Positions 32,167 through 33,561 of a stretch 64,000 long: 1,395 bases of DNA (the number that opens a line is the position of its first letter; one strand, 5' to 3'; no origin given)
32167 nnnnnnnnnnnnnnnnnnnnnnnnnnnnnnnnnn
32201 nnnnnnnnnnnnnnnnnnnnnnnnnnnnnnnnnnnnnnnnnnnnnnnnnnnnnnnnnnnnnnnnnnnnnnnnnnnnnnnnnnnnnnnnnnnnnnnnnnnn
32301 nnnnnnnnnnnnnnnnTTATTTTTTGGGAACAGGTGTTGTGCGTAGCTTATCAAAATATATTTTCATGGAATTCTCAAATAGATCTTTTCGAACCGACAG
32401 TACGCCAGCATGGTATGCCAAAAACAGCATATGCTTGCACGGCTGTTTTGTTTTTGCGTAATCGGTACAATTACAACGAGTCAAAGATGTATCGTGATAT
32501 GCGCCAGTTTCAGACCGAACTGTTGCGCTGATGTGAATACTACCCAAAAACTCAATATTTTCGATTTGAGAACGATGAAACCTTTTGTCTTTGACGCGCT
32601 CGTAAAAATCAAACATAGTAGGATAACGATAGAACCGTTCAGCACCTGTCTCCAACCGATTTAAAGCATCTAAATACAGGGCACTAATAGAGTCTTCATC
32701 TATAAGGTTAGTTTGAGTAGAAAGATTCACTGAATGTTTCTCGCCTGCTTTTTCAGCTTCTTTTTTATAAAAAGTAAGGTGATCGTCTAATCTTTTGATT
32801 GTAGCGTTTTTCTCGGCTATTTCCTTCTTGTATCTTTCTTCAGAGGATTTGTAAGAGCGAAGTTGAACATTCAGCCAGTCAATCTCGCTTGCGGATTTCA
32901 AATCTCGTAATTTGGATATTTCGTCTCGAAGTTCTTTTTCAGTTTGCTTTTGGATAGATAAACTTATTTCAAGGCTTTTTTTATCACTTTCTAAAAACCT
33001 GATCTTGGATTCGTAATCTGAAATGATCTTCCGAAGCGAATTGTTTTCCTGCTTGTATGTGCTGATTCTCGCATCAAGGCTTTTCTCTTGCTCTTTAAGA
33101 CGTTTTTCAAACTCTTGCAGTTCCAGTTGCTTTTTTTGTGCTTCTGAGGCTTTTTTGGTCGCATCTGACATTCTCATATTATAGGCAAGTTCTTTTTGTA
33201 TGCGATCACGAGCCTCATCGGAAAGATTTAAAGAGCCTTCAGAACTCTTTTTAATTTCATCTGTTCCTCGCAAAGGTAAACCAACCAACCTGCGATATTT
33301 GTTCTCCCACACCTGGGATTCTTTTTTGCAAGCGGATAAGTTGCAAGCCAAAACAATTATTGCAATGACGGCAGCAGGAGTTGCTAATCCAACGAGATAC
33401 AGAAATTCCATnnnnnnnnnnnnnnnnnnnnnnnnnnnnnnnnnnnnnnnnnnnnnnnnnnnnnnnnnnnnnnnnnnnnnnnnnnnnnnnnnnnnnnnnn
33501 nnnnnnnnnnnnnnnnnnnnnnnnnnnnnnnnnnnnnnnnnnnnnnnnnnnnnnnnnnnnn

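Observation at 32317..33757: Repressor-linked low-GC gene for a membrane-anchored coiled-coil SWIM-finger protein: candidate prophage exclusion/defence module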

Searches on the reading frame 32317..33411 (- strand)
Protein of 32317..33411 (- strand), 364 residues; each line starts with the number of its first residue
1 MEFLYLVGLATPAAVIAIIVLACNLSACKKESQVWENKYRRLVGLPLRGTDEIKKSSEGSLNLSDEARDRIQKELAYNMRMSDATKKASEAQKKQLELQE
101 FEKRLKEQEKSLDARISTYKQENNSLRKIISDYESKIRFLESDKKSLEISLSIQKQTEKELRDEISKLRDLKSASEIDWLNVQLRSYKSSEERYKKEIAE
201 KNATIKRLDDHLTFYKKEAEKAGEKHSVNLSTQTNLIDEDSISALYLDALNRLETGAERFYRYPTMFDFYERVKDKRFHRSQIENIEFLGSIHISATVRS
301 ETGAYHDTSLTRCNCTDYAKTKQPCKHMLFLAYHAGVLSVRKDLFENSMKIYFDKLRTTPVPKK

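Call 3: search_protein_families(library=pfam, proteins=[window:32317-33411:-], max_evalue=0.1)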
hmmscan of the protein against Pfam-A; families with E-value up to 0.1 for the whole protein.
window:32317-33411:- (364 aa): 4 families
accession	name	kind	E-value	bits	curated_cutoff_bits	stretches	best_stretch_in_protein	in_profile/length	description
PF04434.22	SWIM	-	2.5e-05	24.1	19.6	1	311-335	13-37/38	SWIM zinc finger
PF17078.10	SHE3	-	0.0062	16.7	30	1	92-239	23-169/228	SWI5-dependent HO expression protein 3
PF24555.1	CC4_CEP85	-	0.0094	16.8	27.3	1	118-167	6-55/85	Centrosomal protein of 85 kDa-like, CC4 coiled-coil domain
PF10721.14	DUF2514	-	0.096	13.2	26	0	36-123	26-108/161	Protein of unknown function (DUF2514)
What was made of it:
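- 32431..32475 (-): SWIM CxCx(n)CxH zinc-ligand motif, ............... (aa 313-327). Pfam PF04434 scores 24.1 bits against a 19.6 cut-off at aa 311-335 (call 3).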

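Call 4: search_protein_families(library=phrogs, proteins=[window:32317-33411:-], max_evalue=0.1)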
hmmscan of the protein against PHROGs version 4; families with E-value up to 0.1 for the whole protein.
window:32317-33411:- (364 aa): 1 family
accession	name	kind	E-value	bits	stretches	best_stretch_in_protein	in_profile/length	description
phrog_1686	-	tail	0.03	13.1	1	50-235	584-777/1224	tail length tape measure protein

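Call 5: search_protein_families(library=padloc, proteins=[window:32317-33411:-], max_evalue=0.1)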
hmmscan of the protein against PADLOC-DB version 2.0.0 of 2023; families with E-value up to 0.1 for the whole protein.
window:32317-33411:- (364 aa): 4 families
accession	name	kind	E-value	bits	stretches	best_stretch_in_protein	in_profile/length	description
PDLC03865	LmuB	-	3e-05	20.4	1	52-227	318-491/1007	-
PDLC03859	LmuB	-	0.00036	17.9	1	51-238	296-484/611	-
PDLC00580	JetC3|JetC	-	0.0081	12.4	1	50-230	255-430/1068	DUF3584 domain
PDLC03924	MkoC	-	0.083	8.9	1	61-238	413-584/1136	-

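Call 12: find_homologous_proteins(query=window:32317-33411:-)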
Query window:32317-33411:- (364 aa): 17 proteins with E <= 0.001 among 8000 candidates.
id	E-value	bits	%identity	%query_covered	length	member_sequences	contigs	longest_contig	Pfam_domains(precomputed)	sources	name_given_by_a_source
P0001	4.3e-231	784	100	100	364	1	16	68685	-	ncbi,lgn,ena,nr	ncbi:MAG: SWIM zinc finger family protein [Clostridia bacterium]|nr:SWIM zinc finger family protein 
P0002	2.2e-229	778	99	100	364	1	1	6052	-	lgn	-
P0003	2.2e-186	637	81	100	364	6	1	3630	-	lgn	-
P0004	1.1e-172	592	75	100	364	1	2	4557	-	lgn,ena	-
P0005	1.4e-154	533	68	100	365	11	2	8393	-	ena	-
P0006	1.5e-137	477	63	100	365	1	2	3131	PF04434.23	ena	-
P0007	5.5e-99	350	60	78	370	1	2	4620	PF04434.23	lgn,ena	-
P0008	3.7e-35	140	38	60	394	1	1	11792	PF04434.23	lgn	-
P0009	2.9e-31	127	55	33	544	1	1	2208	-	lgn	-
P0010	5.5e-30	123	51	33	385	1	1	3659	PF07926.18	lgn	-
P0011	7.2e-28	116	50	33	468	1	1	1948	PF25764.2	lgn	-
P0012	5.4e-27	113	50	33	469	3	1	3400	PF24161.2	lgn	-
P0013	1.7e-26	112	51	33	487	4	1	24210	-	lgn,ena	-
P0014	1.1e-15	76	45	24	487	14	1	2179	PF04434.23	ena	-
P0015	1.2e-10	60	44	31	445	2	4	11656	PF13156.13,PF04471.19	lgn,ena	-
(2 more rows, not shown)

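Call 13: search_dna_similar(query=window:32317-33411:-, collection=phages, mode=protein, max_evalue=0.001)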
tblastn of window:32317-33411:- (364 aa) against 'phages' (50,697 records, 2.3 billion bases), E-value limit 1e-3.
No match.

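Call 16: find_encoding_contigs(protein=P0001, flank=8000, max_places=8)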
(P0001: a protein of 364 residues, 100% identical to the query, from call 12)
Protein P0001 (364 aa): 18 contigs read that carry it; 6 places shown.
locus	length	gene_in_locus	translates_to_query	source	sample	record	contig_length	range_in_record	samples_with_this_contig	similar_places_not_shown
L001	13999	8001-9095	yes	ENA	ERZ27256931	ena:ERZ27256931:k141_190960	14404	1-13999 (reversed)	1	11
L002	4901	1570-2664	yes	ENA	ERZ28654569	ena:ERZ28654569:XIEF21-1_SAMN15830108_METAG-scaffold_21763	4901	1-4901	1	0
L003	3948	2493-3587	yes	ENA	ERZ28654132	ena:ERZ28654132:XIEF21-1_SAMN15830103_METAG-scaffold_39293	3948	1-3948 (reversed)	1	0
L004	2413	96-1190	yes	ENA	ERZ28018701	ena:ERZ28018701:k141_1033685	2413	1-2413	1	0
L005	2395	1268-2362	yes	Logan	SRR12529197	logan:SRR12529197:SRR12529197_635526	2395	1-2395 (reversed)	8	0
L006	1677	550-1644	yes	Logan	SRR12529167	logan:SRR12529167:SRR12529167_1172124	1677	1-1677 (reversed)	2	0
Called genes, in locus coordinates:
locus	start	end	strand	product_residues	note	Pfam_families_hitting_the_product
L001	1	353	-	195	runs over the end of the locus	-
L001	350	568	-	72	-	-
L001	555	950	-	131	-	-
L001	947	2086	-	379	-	PF11300:DUF3102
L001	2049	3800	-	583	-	PF14284:PcfJ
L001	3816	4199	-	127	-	-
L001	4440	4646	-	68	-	-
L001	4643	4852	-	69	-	-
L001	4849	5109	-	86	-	-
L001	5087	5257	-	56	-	-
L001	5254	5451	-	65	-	-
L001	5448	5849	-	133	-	-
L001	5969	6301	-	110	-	-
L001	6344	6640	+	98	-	-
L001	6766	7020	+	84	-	-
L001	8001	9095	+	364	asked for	-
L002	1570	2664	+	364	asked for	-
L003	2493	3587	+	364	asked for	-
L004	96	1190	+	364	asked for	-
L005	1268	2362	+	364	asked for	-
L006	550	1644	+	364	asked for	-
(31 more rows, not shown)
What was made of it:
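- The same arrangement holds in all 18 contigs that carry the identical protein (call 16). The intact ORF is identical in 18 contigs (call 16).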

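Call 17: find_encoding_contigs(protein=P0015, flank=8000, max_places=6)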
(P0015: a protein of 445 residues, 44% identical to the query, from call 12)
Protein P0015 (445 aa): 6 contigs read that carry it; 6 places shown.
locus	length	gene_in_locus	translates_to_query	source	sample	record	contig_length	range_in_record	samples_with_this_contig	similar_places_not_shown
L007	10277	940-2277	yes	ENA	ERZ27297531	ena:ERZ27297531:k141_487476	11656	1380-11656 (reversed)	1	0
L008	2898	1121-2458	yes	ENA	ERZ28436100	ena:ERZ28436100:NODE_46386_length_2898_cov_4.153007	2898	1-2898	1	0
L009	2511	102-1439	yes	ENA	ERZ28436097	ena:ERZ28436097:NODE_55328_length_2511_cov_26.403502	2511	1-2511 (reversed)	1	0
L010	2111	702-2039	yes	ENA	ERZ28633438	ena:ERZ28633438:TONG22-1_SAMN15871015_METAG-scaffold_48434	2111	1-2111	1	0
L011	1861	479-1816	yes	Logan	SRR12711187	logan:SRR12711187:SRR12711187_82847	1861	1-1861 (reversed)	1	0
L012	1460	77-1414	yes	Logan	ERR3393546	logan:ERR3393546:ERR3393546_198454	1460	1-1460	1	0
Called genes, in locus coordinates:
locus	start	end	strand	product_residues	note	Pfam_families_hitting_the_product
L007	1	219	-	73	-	?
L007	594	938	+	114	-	-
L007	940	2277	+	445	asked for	PF04471:Mrr_cat, PF13156:Mrr_cat_2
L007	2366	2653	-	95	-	-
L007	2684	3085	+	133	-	-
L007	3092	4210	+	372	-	PF00589:Phage_integrase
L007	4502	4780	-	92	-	-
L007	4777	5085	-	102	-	-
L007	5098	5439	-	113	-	-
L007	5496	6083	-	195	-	-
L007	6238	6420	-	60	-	-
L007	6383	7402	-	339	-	-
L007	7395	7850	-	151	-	-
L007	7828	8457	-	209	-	-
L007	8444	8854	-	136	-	-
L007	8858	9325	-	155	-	-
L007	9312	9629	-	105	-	-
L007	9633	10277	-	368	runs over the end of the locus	PF13306:LRR_5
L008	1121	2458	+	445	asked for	PF04471:Mrr_cat, PF13156:Mrr_cat_2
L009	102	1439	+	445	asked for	PF04471:Mrr_cat, PF13156:Mrr_cat_2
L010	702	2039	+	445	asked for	PF04471:Mrr_cat, PF13156:Mrr_cat_2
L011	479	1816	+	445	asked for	PF04471:Mrr_cat, PF13156:Mrr_cat_2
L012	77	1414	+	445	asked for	PF04471:Mrr_cat, PF13156:Mrr_cat_2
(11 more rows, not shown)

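Call 18: find_encoding_contigs(protein=P0013, flank=8000, max_places=4)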
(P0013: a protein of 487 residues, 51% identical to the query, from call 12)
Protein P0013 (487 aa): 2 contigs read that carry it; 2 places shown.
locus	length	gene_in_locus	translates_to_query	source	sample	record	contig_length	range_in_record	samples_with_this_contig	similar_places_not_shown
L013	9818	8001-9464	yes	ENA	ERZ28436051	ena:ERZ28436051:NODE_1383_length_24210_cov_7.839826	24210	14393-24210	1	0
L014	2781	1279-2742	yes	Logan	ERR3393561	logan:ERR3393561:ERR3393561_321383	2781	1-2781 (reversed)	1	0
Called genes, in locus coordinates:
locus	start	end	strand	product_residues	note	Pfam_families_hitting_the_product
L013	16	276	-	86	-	-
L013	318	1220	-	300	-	PF23343:REP_ORF2-G2P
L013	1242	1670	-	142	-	-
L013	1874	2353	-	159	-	PF21825:Sequestin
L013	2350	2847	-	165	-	-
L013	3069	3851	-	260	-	-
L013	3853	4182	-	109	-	PF04448:DUF551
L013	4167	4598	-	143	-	-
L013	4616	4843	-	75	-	-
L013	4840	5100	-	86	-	-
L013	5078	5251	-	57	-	-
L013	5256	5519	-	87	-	-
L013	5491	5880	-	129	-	-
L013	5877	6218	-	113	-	-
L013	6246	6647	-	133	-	-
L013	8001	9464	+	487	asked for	-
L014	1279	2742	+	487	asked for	-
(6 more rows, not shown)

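Call 19: find_encoding_contigs(protein=P0008, flank=8000, max_places=4)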
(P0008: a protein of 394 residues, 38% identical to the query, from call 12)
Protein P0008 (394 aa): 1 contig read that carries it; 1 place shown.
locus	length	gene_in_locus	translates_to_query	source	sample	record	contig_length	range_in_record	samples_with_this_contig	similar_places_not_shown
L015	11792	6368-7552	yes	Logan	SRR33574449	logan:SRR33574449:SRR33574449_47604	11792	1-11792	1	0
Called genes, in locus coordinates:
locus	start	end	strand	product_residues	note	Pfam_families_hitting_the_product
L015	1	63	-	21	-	?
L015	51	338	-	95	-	PF22253:DUF6948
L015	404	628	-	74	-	-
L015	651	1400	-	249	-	PF14297:Lin1244_N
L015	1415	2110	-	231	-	-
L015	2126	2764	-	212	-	PF13401:AAA_22 (weak), PF13479:AAA_24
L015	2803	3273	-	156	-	PF05565:Sipho_Gp157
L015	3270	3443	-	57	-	-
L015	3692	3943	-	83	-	-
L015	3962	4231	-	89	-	-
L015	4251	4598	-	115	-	-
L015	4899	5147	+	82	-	PF13443:HTH_26 (weak)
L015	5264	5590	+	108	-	-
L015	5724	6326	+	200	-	PF13443:HTH_26 (weak), PF01381:HTH_3 (weak), PF00717:Peptidase_S24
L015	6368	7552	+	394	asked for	PF04434:SWIM (weak)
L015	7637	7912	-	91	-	PF15738:YafQ_toxin, PF05016:ParE_toxin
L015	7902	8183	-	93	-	PF04221:RelB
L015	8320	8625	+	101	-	PF02805:Ada_Zn_binding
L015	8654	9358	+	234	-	-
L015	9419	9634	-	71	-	PF13443:HTH_26, PF13560:HTH_31 (weak), PF01381:HTH_3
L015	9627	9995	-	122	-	PF10387:DUF2442 (faint)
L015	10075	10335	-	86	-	PF13711:DUF4160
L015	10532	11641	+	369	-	PF00589:Phage_integrase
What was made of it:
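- Directly after a bona fide HTH+Peptidase_S24 repressor (P0008, 38% id, L015; call 19).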

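Call 20: find_encoding_contigs(protein=P0005, flank=8000, max_places=4)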
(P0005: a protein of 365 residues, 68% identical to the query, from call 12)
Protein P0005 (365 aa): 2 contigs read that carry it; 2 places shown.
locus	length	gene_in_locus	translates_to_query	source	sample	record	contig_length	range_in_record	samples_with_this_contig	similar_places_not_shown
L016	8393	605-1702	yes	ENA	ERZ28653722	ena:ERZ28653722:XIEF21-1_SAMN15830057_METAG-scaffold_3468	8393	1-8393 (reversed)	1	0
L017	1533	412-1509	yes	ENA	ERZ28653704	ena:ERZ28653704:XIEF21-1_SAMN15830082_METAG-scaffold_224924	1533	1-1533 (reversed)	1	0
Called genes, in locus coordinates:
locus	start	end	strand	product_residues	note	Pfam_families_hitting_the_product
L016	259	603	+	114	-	-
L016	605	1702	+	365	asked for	-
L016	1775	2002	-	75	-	-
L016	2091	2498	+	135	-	PF01166:TSC22 (weak)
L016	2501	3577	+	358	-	PF00589:Phage_integrase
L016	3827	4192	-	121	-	-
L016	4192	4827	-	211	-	PF25223:DUF7841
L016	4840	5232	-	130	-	-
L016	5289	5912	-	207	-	-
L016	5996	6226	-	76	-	-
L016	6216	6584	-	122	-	-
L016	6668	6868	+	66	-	-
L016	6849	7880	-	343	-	-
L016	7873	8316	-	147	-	-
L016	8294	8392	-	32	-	?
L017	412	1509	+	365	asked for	-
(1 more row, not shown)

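Call 40: search_protein_families(library=padloc, proteins=[P0015, P0008, P0013], max_evalue=0.001)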
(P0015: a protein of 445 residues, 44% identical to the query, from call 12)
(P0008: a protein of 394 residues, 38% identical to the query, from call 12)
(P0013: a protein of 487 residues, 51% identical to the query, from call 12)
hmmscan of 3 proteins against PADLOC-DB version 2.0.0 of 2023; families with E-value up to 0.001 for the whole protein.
P0015 (445 aa): 0 families

P0008 (394 aa): 1 family
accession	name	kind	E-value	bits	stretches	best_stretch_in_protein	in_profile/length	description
PDLC00551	JetC2|JetC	-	0.00065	15.6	1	183-287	888-989/1365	DUF3584 domain; MukB-like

P0013 (487 aa): 1 family
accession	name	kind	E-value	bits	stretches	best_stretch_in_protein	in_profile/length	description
PDLC03865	LmuB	-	0.00012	18.4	1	143-400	547-777/1007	-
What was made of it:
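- Closest known: Membrane-coupled defence systems Zorya and Kiwa. Different: No PADLOC match was found (calls 5, 40).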

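Call 41: search_protein_families(library=ncbifam, proteins=[window:32317-33411:-, P0015, P0008, P0013], max_evalue=0.001)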
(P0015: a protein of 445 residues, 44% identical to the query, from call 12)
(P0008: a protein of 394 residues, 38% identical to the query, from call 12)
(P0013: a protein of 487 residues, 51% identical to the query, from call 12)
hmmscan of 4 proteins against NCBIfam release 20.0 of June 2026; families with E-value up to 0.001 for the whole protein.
window:32317-33411:- (364 aa): 2 families
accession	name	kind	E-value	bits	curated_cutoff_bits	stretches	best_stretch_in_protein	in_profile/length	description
TIGR02169.1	SMC_prok_A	equivalog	0.00018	19.3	729.4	1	66-225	745-905/1165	chromosome segregation protein SMC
TIGR02168.1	SMC_prok_B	equivalog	0.00089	17.1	567.35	0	72-225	266-422/1181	chromosome segregation protein SMC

P0015 (445 aa): 1 family
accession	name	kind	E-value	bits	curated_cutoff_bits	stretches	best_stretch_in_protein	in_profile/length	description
NF051437.1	sunset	domain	4e-05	23.6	27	1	392-440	1-41/42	sunset domain-containing protein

P0008 (394 aa): 4 families
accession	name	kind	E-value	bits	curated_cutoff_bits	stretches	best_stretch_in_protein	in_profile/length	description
NF033223.2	YHYH_alt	domain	1.1e-11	44.8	30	1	22-45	2-25/25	YHYH domain-containing protein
NF038218.1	IcmG_DotF_IVB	equivalog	6.8e-07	29.2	200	1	102-249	50-189/266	type IVB secretion system protein IcmG/DotF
TIGR04523.1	Mplasa_alph_rch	subfamily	0.00027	19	270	1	181-280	319-417/745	helix-rich protein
NF042931.1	SAG1386_EF1546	equivalog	0.00065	19.8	80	1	91-161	23-96/158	SAG1386/EF1546 family surface-associated protein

P0013 (487 aa): 2 families
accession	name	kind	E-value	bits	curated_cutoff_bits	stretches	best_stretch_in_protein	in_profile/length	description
NF033223.2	YHYH_alt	domain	5.5e-10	39.4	30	1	21-45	1-25/25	YHYH domain-containing protein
TIGR02168.1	SMC_prok_B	equivalog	0.00083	17.2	567.35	0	143-361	263-921/1181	chromosome segregation protein SMC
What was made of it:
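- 32737..33234 (-): Coiled-coil stalk (aa 60-225). Only compositional hits to coiled-coil families (calls 3, 5, 41).
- On Any defence system in PADLOC-DB v2 or any NCBIfam family: Only LmuB/JetC/SMC coiled-coil matches, far below the family cut-offs, for the query, P0015 and seven fused forms (calls 5, 40, 41).
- Checked: The only other matches there are compositional, to coiled-coil families (SHE3, CEP85, SMC, LmuB/JetC; calls 3, 5, 41).
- Relatives with an extracellular YHYH domain (P0008, P0011-13; call 41) look like transmembrane signalling proteins.
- Tried and rejected: PADLOC, PHROGs and NCBIfam gave only coiled-coil noise for the query, the Mrr-head sibling and the fused forms (calls 4, 5, 40, 41).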

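Call 94: list_cluster_members(proteins=[P0001, P0015, P0041])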
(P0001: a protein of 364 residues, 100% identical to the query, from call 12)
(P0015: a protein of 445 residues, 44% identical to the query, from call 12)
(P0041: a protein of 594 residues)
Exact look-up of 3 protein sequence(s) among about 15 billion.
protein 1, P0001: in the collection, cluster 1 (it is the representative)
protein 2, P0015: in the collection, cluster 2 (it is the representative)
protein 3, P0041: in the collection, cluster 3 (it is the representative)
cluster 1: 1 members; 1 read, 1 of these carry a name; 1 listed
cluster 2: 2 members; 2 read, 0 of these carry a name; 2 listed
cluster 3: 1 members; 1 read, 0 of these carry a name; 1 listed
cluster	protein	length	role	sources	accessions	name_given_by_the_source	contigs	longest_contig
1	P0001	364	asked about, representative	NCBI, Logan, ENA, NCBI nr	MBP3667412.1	MAG: SWIM zinc finger family protein [Clostridia bacterium] | SWIM zinc finger family protein [Clostridia bacterium]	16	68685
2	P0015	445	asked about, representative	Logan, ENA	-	-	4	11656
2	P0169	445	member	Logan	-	-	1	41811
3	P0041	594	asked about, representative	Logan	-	-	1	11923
